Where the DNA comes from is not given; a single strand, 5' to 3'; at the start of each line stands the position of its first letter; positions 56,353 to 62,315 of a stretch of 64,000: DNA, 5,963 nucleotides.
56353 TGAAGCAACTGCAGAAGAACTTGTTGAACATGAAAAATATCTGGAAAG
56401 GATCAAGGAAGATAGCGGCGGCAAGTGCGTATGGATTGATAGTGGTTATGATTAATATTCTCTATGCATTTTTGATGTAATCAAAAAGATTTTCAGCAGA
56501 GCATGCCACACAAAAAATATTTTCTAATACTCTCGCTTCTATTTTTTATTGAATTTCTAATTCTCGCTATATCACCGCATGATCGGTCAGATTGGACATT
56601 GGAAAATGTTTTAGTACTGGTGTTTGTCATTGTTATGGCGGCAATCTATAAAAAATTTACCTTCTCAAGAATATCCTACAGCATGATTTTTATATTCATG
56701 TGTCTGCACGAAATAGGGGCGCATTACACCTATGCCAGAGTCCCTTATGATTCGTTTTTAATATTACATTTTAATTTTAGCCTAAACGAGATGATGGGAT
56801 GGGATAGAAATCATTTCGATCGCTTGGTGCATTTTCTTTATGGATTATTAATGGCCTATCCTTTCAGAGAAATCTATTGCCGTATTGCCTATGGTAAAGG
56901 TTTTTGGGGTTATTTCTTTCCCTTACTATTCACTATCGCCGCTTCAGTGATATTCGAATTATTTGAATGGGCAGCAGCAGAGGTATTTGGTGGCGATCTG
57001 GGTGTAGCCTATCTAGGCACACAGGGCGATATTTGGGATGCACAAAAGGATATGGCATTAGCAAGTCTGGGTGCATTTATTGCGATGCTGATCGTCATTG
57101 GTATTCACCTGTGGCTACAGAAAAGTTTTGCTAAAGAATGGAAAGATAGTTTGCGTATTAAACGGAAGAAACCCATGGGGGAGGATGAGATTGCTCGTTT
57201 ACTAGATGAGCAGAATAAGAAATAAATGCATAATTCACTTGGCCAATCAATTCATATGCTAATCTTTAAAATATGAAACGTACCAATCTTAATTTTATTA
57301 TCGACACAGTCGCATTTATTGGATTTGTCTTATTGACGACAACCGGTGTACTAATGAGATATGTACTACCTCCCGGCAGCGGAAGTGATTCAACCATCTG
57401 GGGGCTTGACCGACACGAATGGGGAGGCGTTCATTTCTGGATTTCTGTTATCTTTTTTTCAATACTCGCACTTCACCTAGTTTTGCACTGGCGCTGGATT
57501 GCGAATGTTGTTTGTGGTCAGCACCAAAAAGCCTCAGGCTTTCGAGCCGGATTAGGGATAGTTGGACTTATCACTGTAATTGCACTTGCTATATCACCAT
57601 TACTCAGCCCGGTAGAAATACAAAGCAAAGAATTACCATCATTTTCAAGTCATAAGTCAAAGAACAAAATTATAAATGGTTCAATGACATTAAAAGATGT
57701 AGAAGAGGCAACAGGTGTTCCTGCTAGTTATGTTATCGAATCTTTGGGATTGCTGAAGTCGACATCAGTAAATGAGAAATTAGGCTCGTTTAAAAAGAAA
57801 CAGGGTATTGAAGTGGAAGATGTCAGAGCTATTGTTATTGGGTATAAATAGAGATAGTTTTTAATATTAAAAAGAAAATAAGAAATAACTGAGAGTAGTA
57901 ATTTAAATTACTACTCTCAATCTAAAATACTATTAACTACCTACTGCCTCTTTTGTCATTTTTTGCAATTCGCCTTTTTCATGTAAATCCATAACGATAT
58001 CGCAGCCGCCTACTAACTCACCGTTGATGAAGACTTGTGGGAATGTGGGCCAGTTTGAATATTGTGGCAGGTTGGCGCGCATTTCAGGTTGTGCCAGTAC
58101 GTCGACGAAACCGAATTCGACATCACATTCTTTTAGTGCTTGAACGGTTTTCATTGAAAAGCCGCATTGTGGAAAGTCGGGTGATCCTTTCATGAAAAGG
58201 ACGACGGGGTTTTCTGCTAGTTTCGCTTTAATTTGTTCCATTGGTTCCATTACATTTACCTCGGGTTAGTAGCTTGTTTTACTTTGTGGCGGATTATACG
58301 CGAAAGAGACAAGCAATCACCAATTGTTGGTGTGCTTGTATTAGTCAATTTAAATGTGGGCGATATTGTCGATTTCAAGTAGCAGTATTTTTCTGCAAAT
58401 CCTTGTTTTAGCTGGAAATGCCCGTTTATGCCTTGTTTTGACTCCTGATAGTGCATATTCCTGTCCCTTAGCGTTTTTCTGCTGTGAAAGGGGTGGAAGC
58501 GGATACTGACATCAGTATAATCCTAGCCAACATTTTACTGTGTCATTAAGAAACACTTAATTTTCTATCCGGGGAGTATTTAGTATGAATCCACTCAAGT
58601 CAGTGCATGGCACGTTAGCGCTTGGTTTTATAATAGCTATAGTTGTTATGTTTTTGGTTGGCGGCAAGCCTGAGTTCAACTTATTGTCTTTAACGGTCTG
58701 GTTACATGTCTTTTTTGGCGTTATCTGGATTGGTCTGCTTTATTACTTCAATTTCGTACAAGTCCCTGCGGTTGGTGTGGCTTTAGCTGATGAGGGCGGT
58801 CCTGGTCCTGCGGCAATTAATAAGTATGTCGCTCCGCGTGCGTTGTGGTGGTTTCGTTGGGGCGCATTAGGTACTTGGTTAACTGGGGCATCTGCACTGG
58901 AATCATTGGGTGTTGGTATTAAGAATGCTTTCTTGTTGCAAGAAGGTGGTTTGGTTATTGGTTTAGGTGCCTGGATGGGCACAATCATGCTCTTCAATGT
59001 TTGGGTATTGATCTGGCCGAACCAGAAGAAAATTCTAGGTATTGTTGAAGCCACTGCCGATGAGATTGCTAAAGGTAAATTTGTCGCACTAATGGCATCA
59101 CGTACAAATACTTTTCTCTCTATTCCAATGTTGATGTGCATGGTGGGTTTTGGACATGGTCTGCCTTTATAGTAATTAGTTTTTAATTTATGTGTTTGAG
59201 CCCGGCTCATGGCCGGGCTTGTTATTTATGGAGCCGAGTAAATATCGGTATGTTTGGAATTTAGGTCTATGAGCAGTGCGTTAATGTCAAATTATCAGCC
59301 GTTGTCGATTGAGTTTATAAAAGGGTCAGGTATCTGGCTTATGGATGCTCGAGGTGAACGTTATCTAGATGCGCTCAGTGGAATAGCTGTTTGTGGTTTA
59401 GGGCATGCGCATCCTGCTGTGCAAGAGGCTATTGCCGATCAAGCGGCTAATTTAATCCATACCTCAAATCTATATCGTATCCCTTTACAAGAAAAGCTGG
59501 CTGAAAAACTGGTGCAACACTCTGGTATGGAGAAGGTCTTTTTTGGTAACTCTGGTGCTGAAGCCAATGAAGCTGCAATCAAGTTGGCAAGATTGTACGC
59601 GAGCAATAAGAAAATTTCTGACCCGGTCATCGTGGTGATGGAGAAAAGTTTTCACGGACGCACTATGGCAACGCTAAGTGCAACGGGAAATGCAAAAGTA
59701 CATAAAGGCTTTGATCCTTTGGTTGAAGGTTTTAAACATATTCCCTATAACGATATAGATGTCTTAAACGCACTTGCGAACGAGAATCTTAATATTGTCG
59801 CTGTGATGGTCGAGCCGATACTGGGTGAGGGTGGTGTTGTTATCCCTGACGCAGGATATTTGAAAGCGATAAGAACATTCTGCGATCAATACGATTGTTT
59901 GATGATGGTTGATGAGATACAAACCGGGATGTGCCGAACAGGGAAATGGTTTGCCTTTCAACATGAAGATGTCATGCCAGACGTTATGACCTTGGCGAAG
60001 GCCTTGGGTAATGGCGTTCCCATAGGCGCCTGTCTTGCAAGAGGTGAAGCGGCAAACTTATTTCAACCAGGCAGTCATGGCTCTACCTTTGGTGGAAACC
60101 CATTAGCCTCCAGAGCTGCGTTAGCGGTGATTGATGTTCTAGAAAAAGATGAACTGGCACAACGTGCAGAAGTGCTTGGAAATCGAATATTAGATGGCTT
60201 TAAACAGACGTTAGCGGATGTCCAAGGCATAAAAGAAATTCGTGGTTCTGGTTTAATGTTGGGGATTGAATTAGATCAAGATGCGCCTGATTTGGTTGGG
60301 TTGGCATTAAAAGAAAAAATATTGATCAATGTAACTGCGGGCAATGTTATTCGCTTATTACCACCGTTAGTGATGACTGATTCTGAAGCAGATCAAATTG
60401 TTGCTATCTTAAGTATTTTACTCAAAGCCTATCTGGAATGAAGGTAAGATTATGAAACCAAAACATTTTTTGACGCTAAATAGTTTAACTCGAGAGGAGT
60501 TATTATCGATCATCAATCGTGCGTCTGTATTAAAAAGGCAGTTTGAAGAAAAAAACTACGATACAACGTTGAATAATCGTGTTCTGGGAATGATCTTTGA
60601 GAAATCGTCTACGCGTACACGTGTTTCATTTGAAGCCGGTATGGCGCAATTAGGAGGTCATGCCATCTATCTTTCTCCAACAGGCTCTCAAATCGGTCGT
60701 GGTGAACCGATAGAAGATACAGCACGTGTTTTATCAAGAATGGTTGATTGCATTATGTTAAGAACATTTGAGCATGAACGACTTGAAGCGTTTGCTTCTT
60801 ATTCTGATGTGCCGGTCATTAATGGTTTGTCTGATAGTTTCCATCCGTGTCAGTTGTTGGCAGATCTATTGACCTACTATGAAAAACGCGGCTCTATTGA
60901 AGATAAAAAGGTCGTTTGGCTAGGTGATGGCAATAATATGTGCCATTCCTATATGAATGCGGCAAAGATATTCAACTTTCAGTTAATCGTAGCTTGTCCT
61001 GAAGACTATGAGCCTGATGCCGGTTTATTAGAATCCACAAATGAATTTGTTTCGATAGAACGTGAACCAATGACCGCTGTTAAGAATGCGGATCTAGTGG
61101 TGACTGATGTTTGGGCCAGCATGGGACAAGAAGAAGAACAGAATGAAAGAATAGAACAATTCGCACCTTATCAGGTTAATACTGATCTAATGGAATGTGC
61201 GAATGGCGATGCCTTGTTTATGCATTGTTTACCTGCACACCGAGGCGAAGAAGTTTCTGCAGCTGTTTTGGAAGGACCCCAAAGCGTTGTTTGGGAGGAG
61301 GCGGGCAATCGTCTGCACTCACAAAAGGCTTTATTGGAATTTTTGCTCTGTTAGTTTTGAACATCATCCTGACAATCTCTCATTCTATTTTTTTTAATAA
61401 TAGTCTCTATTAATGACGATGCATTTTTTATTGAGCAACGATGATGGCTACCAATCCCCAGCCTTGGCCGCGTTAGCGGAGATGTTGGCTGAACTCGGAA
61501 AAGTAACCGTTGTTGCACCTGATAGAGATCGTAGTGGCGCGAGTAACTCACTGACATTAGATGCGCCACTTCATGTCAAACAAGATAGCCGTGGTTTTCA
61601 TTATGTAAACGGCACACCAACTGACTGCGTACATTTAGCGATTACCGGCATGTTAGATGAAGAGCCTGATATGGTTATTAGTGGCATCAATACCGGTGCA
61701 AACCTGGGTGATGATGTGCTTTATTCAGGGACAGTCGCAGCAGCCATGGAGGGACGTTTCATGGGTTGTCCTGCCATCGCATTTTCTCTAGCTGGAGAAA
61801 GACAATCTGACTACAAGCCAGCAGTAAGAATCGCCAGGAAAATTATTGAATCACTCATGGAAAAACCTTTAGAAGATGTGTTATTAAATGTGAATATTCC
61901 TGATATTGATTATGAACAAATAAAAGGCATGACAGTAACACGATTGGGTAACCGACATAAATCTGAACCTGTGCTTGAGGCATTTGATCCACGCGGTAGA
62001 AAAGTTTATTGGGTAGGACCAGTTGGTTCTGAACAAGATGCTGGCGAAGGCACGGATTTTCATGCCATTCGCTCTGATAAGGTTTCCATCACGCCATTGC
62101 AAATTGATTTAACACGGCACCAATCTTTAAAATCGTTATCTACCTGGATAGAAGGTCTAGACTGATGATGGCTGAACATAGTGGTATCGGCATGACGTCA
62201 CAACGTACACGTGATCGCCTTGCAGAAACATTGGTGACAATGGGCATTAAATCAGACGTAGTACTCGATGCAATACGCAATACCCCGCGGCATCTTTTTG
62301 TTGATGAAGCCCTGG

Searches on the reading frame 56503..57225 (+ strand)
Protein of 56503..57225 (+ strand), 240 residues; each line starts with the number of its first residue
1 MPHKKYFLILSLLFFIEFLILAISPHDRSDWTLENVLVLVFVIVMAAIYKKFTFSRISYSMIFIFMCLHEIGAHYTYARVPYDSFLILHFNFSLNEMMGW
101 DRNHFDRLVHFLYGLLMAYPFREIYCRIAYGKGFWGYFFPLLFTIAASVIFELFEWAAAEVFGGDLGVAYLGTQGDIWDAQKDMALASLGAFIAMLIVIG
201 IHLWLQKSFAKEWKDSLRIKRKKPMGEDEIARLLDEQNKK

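Call 86: search_protein_families(library=ncbifam, proteins=[window:56503-57225:+], max_evalue=1e-15)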
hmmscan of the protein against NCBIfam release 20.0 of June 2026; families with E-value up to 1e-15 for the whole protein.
window:56503-57225:+ (240 aa): 1 family
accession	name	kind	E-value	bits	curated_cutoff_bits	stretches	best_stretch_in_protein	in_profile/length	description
NF007369.0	PRK09867.1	equivalog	1.8e-29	103.2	353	1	16-203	19-198/209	hypothetical protein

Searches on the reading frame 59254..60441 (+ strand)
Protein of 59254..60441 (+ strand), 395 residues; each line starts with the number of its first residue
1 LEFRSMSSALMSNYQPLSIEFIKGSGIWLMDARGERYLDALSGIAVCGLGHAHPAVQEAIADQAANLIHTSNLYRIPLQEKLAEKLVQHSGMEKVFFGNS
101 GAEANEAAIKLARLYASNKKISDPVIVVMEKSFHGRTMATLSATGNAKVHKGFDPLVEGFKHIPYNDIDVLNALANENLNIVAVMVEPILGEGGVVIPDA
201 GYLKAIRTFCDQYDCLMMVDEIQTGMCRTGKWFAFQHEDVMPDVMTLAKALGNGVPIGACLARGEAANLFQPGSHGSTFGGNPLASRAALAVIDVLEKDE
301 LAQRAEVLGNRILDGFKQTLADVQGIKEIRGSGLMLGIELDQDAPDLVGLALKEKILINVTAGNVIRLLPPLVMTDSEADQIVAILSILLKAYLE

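Call 86: search_protein_families(library=ncbifam, proteins=[window:59254-60441:+], max_evalue=1e-15)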
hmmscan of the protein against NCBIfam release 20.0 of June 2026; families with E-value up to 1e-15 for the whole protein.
window:59254-60441:+ (395 aa): 69 families (the best 25 are shown)
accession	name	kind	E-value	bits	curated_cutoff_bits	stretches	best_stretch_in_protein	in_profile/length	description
TIGR00707.1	argD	subfamily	1.3e-143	478.4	410.05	1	10-389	2-379/381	acetylornithine/succinylornithine family transaminase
NF002874.0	PRK03244.1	equivalog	4.6e-136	453.8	457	1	6-392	14-394/399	acetylornithine transaminase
NF002325.0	PRK01278.1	subfamily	2.2e-133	444.8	372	1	6-391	2-387/395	acetylornithine transaminase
NF002797.0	PRK02936.1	equivalog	4.3e-132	440.5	496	1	8-391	2-378/385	acetylornithine transaminase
NF003273.0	PRK04260.1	equivalog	4.5e-110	367.8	616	1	8-389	2-374/376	acetylornithine transaminase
NF003468.0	PRK05093.1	subfamily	1.4e-108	363.2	522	1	6-384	12-393/405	acetylornithine/succinyldiaminopimelate transaminase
TIGR03246.1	arg_catab_astC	subfamily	7.3e-106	354.5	609.95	1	8-382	8-385/397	acetylornithine/succinylornithine family transaminase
NF004426.0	PRK05769.1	equivalog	1.2e-103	347.3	552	1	13-391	34-438/441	acetyl ornithine aminotransferase family protein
TIGR01885.1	Orn_aminotrans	equivalog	8.1e-103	344.2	378.4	1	12-387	14-398/402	ornithine--oxo-acid transaminase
NF002985.0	PRK03715.1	equivalog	7.3e-102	341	568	1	9-392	10-393/395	acetylornithine transaminase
NF009047.0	PRK12381.1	subfamily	2.4e-101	339.5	630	1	9-385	13-392/406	bifunctional succinylornithine transaminase/acetylornithine transaminase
NF003145.0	PRK04073.1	equivalog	2.8e-99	332.3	656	1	12-384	17-389/396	ornithine--oxo-acid transaminase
NF003397.0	PRK04612.1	equivalog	7.8e-99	331.3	735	1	6-394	11-405/408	acetylornithine transaminase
NF005993.0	PRK08117.1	subfamily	8.3e-96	321.2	574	2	177-391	204-428/433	aspartate aminotransferase family protein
NF053554.1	prodigi_MAP_PigE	equivalog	8.6e-95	318.8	850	1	20-348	403-735/837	prodigiosin MAP biosynthesis aminotransferase PigE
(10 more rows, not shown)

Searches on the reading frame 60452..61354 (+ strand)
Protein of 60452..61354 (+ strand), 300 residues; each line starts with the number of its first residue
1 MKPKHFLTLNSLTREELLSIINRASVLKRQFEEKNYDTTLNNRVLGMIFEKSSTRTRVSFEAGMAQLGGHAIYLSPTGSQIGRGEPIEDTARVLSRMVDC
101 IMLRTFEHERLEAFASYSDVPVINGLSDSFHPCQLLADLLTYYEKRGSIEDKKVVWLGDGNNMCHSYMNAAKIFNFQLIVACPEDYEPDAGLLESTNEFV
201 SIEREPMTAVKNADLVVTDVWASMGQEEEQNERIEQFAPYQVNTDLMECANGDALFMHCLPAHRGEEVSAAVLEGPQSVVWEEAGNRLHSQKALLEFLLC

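Call 86: search_protein_families(library=ncbifam, proteins=[window:60452-61354:+], max_evalue=1e-15)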
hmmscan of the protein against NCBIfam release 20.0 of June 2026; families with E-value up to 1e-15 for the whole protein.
window:60452-61354:+ (300 aa): 16 families
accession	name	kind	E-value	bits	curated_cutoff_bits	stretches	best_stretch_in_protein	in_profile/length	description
NF001986.0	PRK00779.1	subfamily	7e-138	458.9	306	1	2-299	4-304/307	ornithine carbamoyltransferase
TIGR00658.1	orni_carb_tr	equivalog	1.4e-119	398.9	280.85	1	4-299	1-303/304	ornithine carbamoyltransferase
TIGR04384.1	putr_carbamoyl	exception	2.5e-92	309.5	500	1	5-299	1-307/330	putrescine carbamoyltransferase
NF011380.0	PRK14805.1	equivalog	3.5e-84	282.4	421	1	4-299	2-300/302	ornithine carbamoyltransferase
NF003286.0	PRK04284.1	subfamily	1.5e-73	247.8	515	1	2-295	5-326/332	ornithine carbamoyltransferase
NF009213.0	PRK12562.1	subfamily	1.1e-58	199.2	559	1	4-264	7-279/334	ornithine carbamoyltransferase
NF002470.0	PRK01713.1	equivalog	3.7e-57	194.3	545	1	1-267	5-282/334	ornithine carbamoyltransferase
NF011379.0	PRK14804.1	equivalog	3.5e-54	184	373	1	4-297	7-307/311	ornithine carbamoyltransferase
NF003384.0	PRK04523.1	equivalog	1.2e-45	156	288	1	2-298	2-332/336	N-acetylornithine carbamoyltransferase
NF002032.1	PRK00856.1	equivalog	3.6e-45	154.4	263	1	4-298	1-296/297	aspartate carbamoyltransferase catalytic subunit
TIGR00670.1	asp_carb_tr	equivalog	4e-44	150.9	236.95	1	4-299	1-303/304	aspartate carbamoyltransferase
NF008853.0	PRK11891.1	equivalog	2.4e-24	85.7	560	1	4-263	89-359/430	aspartate carbamoyltransferase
NF006046.0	PRK08192.1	equivalog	5.6e-24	85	512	1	4-264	7-279/339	aspartate carbamoyltransferase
NF010387.0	PRK13814.1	equivalog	3.2e-21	75.5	660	1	3-299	5-303/310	aspartate carbamoyltransferase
NF005538.0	PRK07200.1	equivalog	7e-18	64.8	453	0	4-104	22-122/396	knotted carbamoyltransferase YgeW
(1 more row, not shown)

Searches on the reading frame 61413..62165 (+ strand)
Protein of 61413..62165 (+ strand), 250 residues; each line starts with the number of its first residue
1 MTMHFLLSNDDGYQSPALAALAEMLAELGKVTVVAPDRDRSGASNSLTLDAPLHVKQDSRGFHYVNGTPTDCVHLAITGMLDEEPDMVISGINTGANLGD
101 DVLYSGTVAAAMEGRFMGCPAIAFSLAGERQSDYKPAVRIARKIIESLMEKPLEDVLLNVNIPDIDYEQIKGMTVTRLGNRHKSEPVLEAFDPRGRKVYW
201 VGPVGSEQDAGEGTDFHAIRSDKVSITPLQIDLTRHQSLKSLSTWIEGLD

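Call 86: search_protein_families(library=ncbifam, proteins=[window:61413-62165:+], max_evalue=1e-15)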
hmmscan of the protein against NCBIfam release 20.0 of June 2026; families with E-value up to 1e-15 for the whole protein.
window:61413-62165:+ (250 aa): 13 families
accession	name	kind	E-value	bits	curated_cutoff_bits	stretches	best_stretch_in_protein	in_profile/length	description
NF001489.0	PRK00346.1-3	equivalog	2.2e-115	384.3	295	1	3-247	1-246/250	5'/3'-nucleotidase SurE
NF001490.0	PRK00346.1-4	equivalog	8.3e-88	293.8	233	1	3-246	1-251/254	5'/3'-nucleotidase SurE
NF001488.0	PRK00346.1-1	equivalog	2.7e-86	289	396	1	3-247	1-245/253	5'/3'-nucleotidase SurE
NF001492.0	PRK00346.2-2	equivalog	2e-74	250.1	271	1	3-245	4-256/261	5'/3'-nucleotidase SurE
NF001494.0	PRK00346.2-4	equivalog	3.6e-69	233.2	313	1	4-247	3-258/259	5'/3'-nucleotidase SurE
TIGR00087.1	surE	equivalog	5e-69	232.5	135.1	1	3-234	1-252/252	5'/3'-nucleotidase SurE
NF010545.0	PRK13935.1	equivalog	1.1e-61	208.3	365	1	3-247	1-250/254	stationary phase survival protein SurE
NF010542.0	PRK13932.1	equivalog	1.9e-61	207.6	436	1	4-245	11-257/261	stationary phase survival protein SurE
NF001491.0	PRK00346.2-1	equivalog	6.4e-60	202.6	290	1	1-246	1-262/266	5'/3'-nucleotidase SurE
NF010543.0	PRK13933.1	equivalog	4.8e-58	196.7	280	1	3-245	1-250/253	stationary phase survival protein SurE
NF001493.0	PRK00346.2-3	equivalog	1.8e-49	168.8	230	1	2-185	4-200/269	5'/3'-nucleotidase SurE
NF010541.0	PRK13931.1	equivalog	1.3e-40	139.4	422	1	3-245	1-259/261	5'/3'-nucleotidase SurE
NF010544.0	PRK13934.1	equivalog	2e-37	128.8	325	1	3-239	1-247/266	stationary phase survival protein SurE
